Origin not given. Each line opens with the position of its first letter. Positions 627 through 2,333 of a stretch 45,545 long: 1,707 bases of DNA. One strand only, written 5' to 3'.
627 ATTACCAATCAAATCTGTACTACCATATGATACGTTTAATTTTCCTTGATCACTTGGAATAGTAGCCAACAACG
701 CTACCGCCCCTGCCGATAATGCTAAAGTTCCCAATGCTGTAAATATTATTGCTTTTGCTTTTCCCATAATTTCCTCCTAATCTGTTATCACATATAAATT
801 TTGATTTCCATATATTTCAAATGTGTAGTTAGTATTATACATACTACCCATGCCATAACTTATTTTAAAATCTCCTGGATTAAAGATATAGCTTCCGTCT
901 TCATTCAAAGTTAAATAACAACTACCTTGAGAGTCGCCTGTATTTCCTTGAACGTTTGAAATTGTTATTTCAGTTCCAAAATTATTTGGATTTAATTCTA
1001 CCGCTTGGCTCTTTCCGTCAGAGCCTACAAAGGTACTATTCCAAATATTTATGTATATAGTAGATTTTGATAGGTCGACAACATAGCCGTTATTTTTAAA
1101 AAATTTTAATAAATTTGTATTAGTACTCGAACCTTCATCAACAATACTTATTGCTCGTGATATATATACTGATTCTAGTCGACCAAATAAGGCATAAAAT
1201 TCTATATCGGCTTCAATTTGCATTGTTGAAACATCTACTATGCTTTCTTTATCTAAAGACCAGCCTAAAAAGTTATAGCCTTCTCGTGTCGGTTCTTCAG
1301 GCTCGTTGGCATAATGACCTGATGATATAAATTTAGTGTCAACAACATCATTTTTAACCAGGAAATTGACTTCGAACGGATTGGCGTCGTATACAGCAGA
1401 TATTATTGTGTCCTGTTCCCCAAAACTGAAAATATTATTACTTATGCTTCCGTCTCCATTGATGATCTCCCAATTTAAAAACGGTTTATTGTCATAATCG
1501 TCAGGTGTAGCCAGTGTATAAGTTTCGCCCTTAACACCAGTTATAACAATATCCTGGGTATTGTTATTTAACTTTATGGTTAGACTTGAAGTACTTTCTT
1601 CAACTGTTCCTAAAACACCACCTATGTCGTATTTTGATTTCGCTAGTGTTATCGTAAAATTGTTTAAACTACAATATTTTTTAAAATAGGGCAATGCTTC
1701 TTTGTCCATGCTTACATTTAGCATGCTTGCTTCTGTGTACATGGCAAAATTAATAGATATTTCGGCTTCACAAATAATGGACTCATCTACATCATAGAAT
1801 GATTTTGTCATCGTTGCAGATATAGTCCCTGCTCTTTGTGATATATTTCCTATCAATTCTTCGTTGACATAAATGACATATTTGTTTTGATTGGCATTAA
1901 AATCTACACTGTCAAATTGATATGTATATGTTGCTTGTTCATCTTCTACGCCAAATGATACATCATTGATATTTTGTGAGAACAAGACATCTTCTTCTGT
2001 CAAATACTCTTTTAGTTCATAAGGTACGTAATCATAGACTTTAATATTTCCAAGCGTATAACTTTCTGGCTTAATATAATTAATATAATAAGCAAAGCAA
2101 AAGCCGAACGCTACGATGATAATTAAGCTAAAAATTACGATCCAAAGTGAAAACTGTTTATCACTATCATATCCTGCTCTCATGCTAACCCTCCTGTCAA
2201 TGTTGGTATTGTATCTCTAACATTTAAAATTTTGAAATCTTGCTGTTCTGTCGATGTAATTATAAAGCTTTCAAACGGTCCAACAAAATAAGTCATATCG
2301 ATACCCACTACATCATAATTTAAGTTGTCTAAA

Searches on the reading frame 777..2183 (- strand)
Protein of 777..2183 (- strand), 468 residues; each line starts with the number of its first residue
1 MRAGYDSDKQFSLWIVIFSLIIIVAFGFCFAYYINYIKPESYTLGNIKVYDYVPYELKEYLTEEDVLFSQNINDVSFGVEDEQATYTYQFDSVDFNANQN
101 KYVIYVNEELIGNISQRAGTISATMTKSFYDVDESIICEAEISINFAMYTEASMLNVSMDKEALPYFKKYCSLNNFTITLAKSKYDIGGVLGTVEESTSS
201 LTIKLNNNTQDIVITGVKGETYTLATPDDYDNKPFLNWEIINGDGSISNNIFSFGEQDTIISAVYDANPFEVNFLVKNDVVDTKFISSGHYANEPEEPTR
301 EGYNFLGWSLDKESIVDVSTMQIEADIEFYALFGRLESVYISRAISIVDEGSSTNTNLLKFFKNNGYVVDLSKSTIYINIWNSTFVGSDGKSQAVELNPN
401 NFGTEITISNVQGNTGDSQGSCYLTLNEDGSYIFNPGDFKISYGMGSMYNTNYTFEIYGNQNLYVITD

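Call 17: search_protein_families(library=pfam, proteins=[window:777-2183:-], max_evalue=0.001)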
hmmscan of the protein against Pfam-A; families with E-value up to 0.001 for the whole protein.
window:777-2183:- (468 aa): 1 family
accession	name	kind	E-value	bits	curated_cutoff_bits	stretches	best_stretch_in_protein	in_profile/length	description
PF09479.16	Flg_new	-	4.3e-08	33.6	27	1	271-331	2-64/65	Listeria-Bacteroides repeat domain (List_Bact_rpt)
